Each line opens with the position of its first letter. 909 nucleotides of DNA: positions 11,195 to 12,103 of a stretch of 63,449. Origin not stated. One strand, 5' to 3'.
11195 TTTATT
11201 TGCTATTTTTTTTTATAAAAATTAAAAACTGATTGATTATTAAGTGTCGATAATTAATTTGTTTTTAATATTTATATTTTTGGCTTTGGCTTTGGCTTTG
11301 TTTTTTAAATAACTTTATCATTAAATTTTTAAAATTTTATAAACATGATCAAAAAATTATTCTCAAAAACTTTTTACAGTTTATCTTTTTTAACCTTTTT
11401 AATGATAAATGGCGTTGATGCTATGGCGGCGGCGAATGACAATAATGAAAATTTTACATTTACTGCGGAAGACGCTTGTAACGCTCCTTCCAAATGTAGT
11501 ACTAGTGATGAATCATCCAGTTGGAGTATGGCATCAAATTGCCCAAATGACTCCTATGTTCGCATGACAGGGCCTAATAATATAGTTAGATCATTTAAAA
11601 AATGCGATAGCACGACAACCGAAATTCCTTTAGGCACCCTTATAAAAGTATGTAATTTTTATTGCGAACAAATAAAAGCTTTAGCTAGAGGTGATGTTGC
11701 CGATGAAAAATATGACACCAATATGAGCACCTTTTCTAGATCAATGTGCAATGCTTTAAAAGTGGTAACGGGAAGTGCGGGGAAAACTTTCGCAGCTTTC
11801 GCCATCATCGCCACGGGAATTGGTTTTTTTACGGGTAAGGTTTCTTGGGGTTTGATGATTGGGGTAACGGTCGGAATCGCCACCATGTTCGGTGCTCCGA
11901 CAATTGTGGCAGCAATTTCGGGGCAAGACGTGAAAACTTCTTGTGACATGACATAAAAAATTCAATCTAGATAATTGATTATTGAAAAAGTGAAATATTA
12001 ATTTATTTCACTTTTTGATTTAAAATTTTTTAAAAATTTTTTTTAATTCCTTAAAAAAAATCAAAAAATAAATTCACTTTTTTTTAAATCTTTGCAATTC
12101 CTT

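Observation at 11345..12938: Tandem VirB2-like pilin paralogs with conserved ends and a hypervariable eight-cysteine insert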

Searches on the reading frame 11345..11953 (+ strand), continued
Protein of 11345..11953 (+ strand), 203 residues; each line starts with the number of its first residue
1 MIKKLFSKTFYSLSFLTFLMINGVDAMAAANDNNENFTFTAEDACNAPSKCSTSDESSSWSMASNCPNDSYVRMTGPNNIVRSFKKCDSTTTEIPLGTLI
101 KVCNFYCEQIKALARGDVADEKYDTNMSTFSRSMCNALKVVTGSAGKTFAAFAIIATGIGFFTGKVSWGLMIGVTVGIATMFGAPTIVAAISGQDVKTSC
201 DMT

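Call 33: fold_search(model_id=the predicted structure, library=pdb)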
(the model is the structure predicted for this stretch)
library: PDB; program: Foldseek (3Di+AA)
matches with E <= 10: 104; with E <= 0.001: 0
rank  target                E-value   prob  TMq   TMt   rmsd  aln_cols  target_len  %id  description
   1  5czn                  1.6e+00  0.06  0.10  0.11   7.8        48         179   19  2009 H1N1 PA endonuclease mutant E119D (released 2016-03-16)
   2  2w69_A                1.7e+00  0.06  0.10  0.10   7.9        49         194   16  Influenza polymerase fragment (released 2009-02-03)
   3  4awg_C                1.7e+00  0.06  0.10  0.10   7.8        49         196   14  Influenza strain pH1N1 2009 polymerase subunit PA endonuclease in complex with diketo compound 3 (released 2012-08-22)
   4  7pmy_A                1.9e+00  0.04  0.14  0.05  24.7       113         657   14  HsPepT2 bound to Ala-Phe in the inward facing partially occluded conformation (released 2021-10-20)
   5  3hw3_A                2.0e+00  0.06  0.10  0.11   7.9        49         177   16  The crystal structure of avian influenza virus PA_N in complex with UMP (released 2009-10-13)
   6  6qnw_J                2.0e+00  0.06  0.10  0.04   7.7        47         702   17  Influenza A Polymerase Heterotrimer Human H3N2 Northern Territory 1968 (released 2019-09-04)
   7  9doj_B                2.0e+00  0.06  0.10  0.10   7.9        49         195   14  Influenza A virus polymerase PA subunit endonuclease domain bound to inhibitor Compound 19a (released 2025-01-29)
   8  7kaf                  2.1e+00  0.06  0.10  0.11   7.8        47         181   19  The crystal structure of the 2009/H1N1/California PA endonuclease I38T (construct with truncated loop 51-72) in complex  (released 2021-02-03)
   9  4e5e_D                2.1e+00  0.04  0.10  0.11   9.9        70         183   20  Crystal structure of avian influenza virus PAn Apo (released 2012-08-08)
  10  6qnw_G                2.3e+00  0.06  0.10  0.04   7.7        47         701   17  Influenza A Polymerase Heterotrimer Human H3N2 Northern Territory 1968 (released 2019-09-04)
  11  6w7a_A                2.4e+00  0.06  0.10  0.11   7.6        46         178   15  The crystal structure of the 2009/H1N1/California PA endonuclease mutant E119D bound to DNA oligomer TAGCAT (uncleaved (released 2021-02-03)
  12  6whm_A                2.4e+00  0.06  0.10  0.11   7.8        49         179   14  The crystal structure of the 2009/H1N1/California PA endonuclease wild type bound to DNA oligomer TAGC (cleaved TTAGCA (released 2021-02-03)
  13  3ebj_C                2.4e+00  0.05  0.10  0.11   7.9        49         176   16  Crystal structure of an avian influenza virus protein (released 2009-02-10)
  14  5wdn                  2.4e+00  0.05  0.10  0.11   7.8        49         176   14  Crystal structure of the influenza virus PA endonuclease in complex with inhibitor 6d (SRI-29680) (released 2018-01-03)
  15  3hw4_A                2.4e+00  0.05  0.10  0.11   7.9        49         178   16  Crystal structure of avian influenza A virus in complex with TMP (released 2009-11-10)
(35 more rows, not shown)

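Call 34: find_encoding_contigs(protein=P0079, flank=10000, max_places=2)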
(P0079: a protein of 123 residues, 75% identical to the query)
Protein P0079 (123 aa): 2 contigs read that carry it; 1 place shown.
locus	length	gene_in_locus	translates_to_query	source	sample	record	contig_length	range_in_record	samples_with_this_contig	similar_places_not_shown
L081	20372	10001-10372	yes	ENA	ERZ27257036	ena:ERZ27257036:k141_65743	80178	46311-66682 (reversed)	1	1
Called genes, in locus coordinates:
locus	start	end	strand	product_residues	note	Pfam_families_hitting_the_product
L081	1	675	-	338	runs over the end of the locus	PF00676:E1_dh, PF13292:DXP_synthase_N (weak)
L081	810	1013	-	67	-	-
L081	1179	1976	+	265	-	PF00950:ABC-3, PF01032:FecCD (weak)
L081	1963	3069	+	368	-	PF00762:Ferrochelatase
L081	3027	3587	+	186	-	PF02130:YbeY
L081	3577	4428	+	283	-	PF00571:CBS, PF03471:CorC_HlyC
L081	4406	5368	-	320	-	PF02951:GSH-S_N, PF14398:ATPgrasp_YheCD (faint), PF02955:GSH-S_ATP, PF08443:RimK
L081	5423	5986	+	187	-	PF13302:Acetyltransf_3, PF13420:Acetyltransf_4, PF00583:Acetyltransf_1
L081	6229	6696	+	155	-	PF00572:Ribosomal_L13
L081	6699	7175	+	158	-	PF00380:Ribosomal_S9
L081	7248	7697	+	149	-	PF02502:LacAB_rpiB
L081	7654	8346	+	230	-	PF02390:Methyltransf_4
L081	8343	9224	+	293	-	PF01565:FAD_binding_4, PF02873:MurB_C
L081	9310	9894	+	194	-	PF04956:TrbC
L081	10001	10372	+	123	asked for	PF04956:TrbC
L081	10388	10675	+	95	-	PF00830:Ribosomal_L28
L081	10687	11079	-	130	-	PF00583:Acetyltransf_1, PF13673:Acetyltransf_10 (weak), PF13508:Acetyltransf_7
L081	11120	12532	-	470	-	PF01225:Mur_ligase, PF08245:Mur_ligase_M, PF02875:Mur_ligase_C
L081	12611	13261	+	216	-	PF22175:Ogg-HhH (weak), PF00730:HhH-GPD, PF00633:HHH (faint)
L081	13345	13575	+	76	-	PF01722:BolA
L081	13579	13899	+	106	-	PF00462:Glutaredoxin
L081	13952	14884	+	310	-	PF00005:ABC_tran, PF13304:AAA_21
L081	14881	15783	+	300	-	PF02729:OTCace_N, PF00185:OTCace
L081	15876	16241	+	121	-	-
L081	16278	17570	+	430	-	PF03109:ABC1, PF01636:APH (faint), PF27536:UbiB_helical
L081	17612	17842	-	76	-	-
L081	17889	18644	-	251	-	PF01209:Ubie_methyltran, PF13489:Methyltransf_23 (weak), PF13847:Methyltransf_31, PF08241:Methyltransf_11, PF08242:Methyltransf_12, PF13649:Methyltransf_25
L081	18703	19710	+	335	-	PF02547:Queuosine_synth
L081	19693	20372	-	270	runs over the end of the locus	PF19302:DUF5915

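Call 37: find_encoding_contigs(protein=P0003, flank=6000, max_places=2)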
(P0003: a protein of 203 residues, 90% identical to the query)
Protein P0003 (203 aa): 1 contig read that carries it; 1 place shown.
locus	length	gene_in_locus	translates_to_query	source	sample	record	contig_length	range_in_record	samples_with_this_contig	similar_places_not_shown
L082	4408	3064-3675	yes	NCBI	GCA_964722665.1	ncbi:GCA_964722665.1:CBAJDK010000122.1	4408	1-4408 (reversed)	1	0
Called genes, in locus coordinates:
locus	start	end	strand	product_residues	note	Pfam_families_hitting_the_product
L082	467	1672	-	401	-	PF00162:PGK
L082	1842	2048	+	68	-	-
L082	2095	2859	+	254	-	PF01738:DLH, PF02129:Peptidase_S15, PF20434:BD-FAE (faint), PF00561:Abhydrolase_1, PF12697:Abhydrolase_6 (faint), PF20408:Abhydrolase_11 (faint), PF12146:Hydrolase_4, PF00326:Peptidase_S9 (faint)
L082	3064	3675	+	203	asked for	PF04956:TrbC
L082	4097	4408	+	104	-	?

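Call 38: find_encoding_contigs(protein=P0012, flank=8000, max_places=2)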
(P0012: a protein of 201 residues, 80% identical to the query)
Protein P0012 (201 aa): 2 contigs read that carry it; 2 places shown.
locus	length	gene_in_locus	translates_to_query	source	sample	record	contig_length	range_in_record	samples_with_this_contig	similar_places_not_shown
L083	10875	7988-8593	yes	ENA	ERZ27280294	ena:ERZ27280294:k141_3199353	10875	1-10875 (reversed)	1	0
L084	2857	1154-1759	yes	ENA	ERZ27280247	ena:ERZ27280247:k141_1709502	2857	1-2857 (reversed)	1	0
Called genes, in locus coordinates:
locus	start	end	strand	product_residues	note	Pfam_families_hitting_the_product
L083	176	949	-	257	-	PF01510:Amidase_2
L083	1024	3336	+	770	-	PF00390:malic, PF03949:Malic_M, PF01515:PTA_PTB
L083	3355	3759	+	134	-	-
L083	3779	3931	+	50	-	PF07896:DUF1674 (weak)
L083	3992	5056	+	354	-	PF13483:Lactamase_B_3, PF12706:Lactamase_B_2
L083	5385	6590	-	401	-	PF00162:PGK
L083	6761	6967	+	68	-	-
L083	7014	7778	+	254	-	PF01738:DLH, PF02129:Peptidase_S15, PF20434:BD-FAE (faint), PF00561:Abhydrolase_1, PF12697:Abhydrolase_6 (faint), PF20408:Abhydrolase_11 (faint), PF12146:Hydrolase_4, PF00326:Peptidase_S9 (faint)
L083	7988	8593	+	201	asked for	PF04956:TrbC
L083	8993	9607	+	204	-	PF04956:TrbC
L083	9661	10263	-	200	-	PF00156:Pribosyltran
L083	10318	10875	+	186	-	?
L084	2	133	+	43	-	?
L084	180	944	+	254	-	PF01738:DLH, PF02129:Peptidase_S15, PF20434:BD-FAE (faint), PF00561:Abhydrolase_1, PF12697:Abhydrolase_6 (faint), PF20408:Abhydrolase_11 (faint), PF12146:Hydrolase_4, PF00326:Peptidase_S9 (faint)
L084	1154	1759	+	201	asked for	PF04956:TrbC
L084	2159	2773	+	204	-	PF04956:TrbC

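Call 39: find_encoding_contigs(protein=P0015, flank=6000, max_places=2)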
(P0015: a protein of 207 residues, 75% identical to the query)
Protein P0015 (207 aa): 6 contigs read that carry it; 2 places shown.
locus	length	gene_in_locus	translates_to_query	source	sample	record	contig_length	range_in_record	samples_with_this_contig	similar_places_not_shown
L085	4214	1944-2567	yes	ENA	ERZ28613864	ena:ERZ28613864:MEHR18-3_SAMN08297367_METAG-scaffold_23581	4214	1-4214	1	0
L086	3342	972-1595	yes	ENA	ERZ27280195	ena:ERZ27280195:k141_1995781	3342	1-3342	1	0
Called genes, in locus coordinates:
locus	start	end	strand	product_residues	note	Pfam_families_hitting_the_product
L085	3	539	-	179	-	?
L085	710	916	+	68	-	-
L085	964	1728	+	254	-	PF01738:DLH, PF02129:Peptidase_S15, PF20434:BD-FAE (faint), PF00561:Abhydrolase_1, PF12697:Abhydrolase_6 (faint), PF20408:Abhydrolase_11 (faint), PF12146:Hydrolase_4, PF00326:Peptidase_S9 (faint)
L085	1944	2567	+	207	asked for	PF04956:TrbC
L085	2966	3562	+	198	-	PF04956:TrbC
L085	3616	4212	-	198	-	?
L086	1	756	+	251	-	?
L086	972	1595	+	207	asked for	PF04956:TrbC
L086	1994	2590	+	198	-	PF04956:TrbC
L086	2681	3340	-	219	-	?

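Call 76: find_encoding_contigs(protein=P0019, flank=10000, max_places=1)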
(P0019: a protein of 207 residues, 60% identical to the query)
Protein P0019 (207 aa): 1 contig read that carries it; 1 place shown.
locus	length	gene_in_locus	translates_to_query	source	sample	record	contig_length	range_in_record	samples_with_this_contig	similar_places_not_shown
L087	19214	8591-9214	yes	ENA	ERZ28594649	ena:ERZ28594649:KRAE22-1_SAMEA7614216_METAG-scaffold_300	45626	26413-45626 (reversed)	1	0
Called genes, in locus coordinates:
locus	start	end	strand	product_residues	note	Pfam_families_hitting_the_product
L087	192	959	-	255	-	PF01510:Amidase_2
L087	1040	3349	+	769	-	PF00390:malic, PF03949:Malic_M, PF01515:PTA_PTB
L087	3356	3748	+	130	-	-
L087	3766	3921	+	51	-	PF07896:DUF1674 (weak)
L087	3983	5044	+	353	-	PF13483:Lactamase_B_3, PF12706:Lactamase_B_2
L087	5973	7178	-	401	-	PF00162:PGK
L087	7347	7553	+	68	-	-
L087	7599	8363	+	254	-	PF01738:DLH, PF02129:Peptidase_S15, PF20434:BD-FAE (faint), PF00561:Abhydrolase_1, PF12697:Abhydrolase_6 (faint), PF20408:Abhydrolase_11 (faint), PF12146:Hydrolase_4, PF00326:Peptidase_S9 (faint)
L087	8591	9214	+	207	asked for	PF04956:TrbC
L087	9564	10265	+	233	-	-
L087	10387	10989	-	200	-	PF00156:Pribosyltran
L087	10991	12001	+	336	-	PF01380:SIS, PF00571:CBS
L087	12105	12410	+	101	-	-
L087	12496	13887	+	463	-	PF02233:PNTB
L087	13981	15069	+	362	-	PF01278:Omptin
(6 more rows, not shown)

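Call 77: find_encoding_contigs(protein=P0078, flank=10000, max_places=1)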
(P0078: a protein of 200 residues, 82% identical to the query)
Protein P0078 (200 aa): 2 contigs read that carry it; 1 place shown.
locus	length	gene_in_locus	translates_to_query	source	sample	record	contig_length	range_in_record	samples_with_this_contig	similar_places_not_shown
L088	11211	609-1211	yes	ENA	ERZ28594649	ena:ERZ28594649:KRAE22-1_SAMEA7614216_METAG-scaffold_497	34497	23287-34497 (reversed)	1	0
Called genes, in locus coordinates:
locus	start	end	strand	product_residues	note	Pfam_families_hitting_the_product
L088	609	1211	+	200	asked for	PF04956:TrbC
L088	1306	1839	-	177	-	-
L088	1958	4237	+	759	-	PF12796:Ank_2 (faint), PF13637:Ank_4 (faint), PF13857:Ank_5 (faint)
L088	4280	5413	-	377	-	PF00155:Aminotran_1_2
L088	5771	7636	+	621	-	PF00270:DEAD, PF04851:ResIII, PF00271:Helicase_C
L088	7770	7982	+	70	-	PF00313:CSD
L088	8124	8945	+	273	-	-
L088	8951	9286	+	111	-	PF13146:TRL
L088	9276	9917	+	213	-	-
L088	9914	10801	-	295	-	-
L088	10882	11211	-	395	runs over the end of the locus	PF00696:AA_kinase, PF01472:PUA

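Call 83: search_protein_families(library=pfam, proteins=[L066:498-3374:+, L008:502-1410:+, L073:339-1022:+, L053:48-566:+, L031:9861-10259:+, L081:9310-9891:+, L081:10001-10369:+], max_evalue=0.01)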
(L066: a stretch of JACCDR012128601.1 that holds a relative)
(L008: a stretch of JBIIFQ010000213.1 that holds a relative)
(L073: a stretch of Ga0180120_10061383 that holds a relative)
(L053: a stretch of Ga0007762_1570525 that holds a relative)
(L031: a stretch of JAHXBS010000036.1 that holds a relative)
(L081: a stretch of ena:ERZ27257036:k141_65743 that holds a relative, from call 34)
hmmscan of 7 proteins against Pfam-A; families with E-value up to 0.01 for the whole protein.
L066:498-3374:+ (959 aa): 4 families
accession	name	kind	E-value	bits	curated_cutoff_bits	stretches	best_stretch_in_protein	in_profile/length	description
PF21722.4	Gly_rich_2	-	3.4e-16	60.4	24.3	1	715-959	7-225/226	Glycine-rich domain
PF00053.31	EGF_laminin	-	3.9e-13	49.8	21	2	211-247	11-44/49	Laminin EGF domain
PF04956.18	TrbC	-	2.8e-12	47.1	27.9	1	16-101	7-97/98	TrbC/VIRB2 pilin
PF23106.1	EGF_Teneurin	-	1.1e-06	29.1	24.3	0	221-238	12-29/30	Teneurin-like EGF domain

L008:502-1410:+ (303 aa): 1 family
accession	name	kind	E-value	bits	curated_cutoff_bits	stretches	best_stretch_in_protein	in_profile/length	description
PF04956.18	TrbC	-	7.5e-09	36.1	27.9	1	223-284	37-98/98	TrbC/VIRB2 pilin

L073:339-1022:+ (228 aa): 1 family
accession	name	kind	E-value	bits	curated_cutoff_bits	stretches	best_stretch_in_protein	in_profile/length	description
PF04956.18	TrbC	-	1.8e-08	34.9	27.9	1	143-210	30-96/98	TrbC/VIRB2 pilin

L053:48-566:+ (173 aa): 1 family
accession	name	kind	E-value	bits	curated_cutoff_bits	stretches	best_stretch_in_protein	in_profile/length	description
PF04956.18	TrbC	-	4.7e-10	40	27.9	1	94-162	30-98/98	TrbC/VIRB2 pilin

L031:9861-10259:+ (133 aa): 1 family
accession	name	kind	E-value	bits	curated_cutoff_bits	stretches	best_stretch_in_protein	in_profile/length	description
PF04956.18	TrbC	-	3.6e-15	56.4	27.9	1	2-98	2-98/98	TrbC/VIRB2 pilin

L081:9310-9891:+ (194 aa): 1 family
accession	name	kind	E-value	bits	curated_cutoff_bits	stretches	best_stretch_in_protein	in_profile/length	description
PF04956.18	TrbC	-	2.7e-10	40.8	27.9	1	119-182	35-98/98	TrbC/VIRB2 pilin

L081:10001-10369:+ (123 aa): 2 families
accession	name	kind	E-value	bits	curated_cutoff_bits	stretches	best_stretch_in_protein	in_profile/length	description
PF04956.18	TrbC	-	3.1e-12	47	27.9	1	10-111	4-98/98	TrbC/VIRB2 pilin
PF06166.18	DUF979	-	0.002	17.9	26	1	18-81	168-232/307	Protein of unknown function (DUF979)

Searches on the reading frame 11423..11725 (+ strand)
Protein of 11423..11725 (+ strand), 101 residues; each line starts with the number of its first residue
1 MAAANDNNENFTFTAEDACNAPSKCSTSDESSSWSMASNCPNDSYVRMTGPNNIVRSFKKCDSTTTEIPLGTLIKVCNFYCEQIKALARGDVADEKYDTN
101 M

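Call 63: predict_structure(alignment_id=A4)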
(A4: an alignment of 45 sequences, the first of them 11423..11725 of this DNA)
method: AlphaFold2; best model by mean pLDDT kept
length: 101 residues; sequences in the alignment: 45
mean_pLDDT: 66.5   pTM: 0.54
mean pLDDT of the five models: 66.5, 66.4, 66.0, 65.4, 63.6
residues with pLDDT >= 90: 0; 70-90: 52; 50-70: 31; < 50: 18
segments of 3 or more residues with pLDDT < 50: 1-4, 28-33, 96-101
pLDDT, mean of each block of 10 residues (from residue 1): 54 75 58 54 73 79 69 80 78 49 41
secondary structure, 60 per line:
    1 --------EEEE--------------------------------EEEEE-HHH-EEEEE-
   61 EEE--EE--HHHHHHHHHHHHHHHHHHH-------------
elements in order: E9-12 E45-49 E55-59 E61-63 H70-88

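Call 65: search_protein_representatives(alignment_id=A4)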
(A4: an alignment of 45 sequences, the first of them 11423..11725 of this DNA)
Query: 45 sequences, 94 profile positions. Proteins with E-value up to 0.001 (for the whole library): 3; up to 1e-10: 2; up to 1e-30: 0. The best 3 are listed.
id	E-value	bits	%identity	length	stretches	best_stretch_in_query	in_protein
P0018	1.5e-20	89.5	-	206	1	2-94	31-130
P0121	1.1e-12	64.3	-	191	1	5-94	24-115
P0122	2.3e-04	37.7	-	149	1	8-94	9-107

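Call 67: fold_search(model_id=the predicted structure, library=pdb)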
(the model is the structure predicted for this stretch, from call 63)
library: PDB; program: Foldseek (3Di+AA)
matches with E <= 10: 127; with E <= 0.001: 0
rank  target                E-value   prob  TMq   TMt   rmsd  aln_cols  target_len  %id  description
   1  5czn                  7.2e-01  0.08  0.19  0.11   7.9        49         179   18  2009 H1N1 PA endonuclease mutant E119D (released 2016-03-16)
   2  5vp8                  9.4e-01  0.08  0.18  0.11   7.8        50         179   12  I38T mutant of 2009 H1N1 PA Endonuclease (released 2018-04-11)
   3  4avg_B                1.0e+00  0.11  0.21  0.12   8.8        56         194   12  Influenza strain pH1N1 2009 polymerase subunit PA endonuclease in complex with diketo compound 2 (released 2012-08-22)
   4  2w69_A                1.0e+00  0.08  0.19  0.10   7.8        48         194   17  Influenza polymerase fragment (released 2009-02-03)
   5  6whm_A                1.1e+00  0.08  0.19  0.11   7.8        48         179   14  The crystal structure of the 2009/H1N1/California PA endonuclease wild type bound to DNA oligomer TAGC (cleaved TTAGCA (released 2021-02-03)
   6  5w73                  1.1e+00  0.07  0.19  0.11   7.8        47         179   19  Crystal structure of the influenza virus PA endonuclease in complex with inhibitor 9f (SRI-29835) (released 2018-01-17)
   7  7kaf                  1.1e+00  0.07  0.19  0.11   7.8        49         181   18  The crystal structure of the 2009/H1N1/California PA endonuclease I38T (construct with truncated loop 51-72) in complex  (released 2021-02-03)
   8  4awg_C                1.3e+00  0.06  0.18  0.10   7.7        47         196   15  Influenza strain pH1N1 2009 polymerase subunit PA endonuclease in complex with diketo compound 3 (released 2012-08-22)
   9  4avg_D                1.4e+00  0.10  0.21  0.11   9.1        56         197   16  Influenza strain pH1N1 2009 polymerase subunit PA endonuclease in complex with diketo compound 2 (released 2012-08-22)
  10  6fs7_E                1.4e+00  0.09  0.21  0.13   9.2        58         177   12  Influenza A/California/04/2009 (pH1N1) endonuclease with I38T mutation with bound inhibitor, baloxavir acid (BXA) (released 2018-07-11)
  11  4avg_A                1.4e+00  0.09  0.21  0.12   9.7        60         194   12  Influenza strain pH1N1 2009 polymerase subunit PA endonuclease in complex with diketo compound 2 (released 2012-08-22)
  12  4e5e_D                1.4e+00  0.06  0.19  0.11   7.6        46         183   22  Crystal structure of avian influenza virus PAn Apo (released 2012-08-08)
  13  8r60_A                1.4e+00  0.05  0.18  0.05   8.3        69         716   14  1918 H1N1 Viral polymerase heterotrimer in complex with 4 repeat serine-5 phosphorylated PolII peptide (released 2024-03-27)
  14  8t6z                  1.5e+00  0.08  0.21  0.12   8.6        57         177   16  Influenza PAN endonuclease I38T mutant with 6-(4-(1H-tetrazol-5-yl)-2-(trifluoromethyl)phenyl)-3-hydroxy-4-oxo-1,4-dihyd (released 2024-05-08)
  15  5w7u                  1.5e+00  0.06  0.18  0.11   7.8        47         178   15  Crystal structure of the influenza virus PA endonuclease in complex with inhibitor 8f (SRI-29928) (released 2017-12-27)
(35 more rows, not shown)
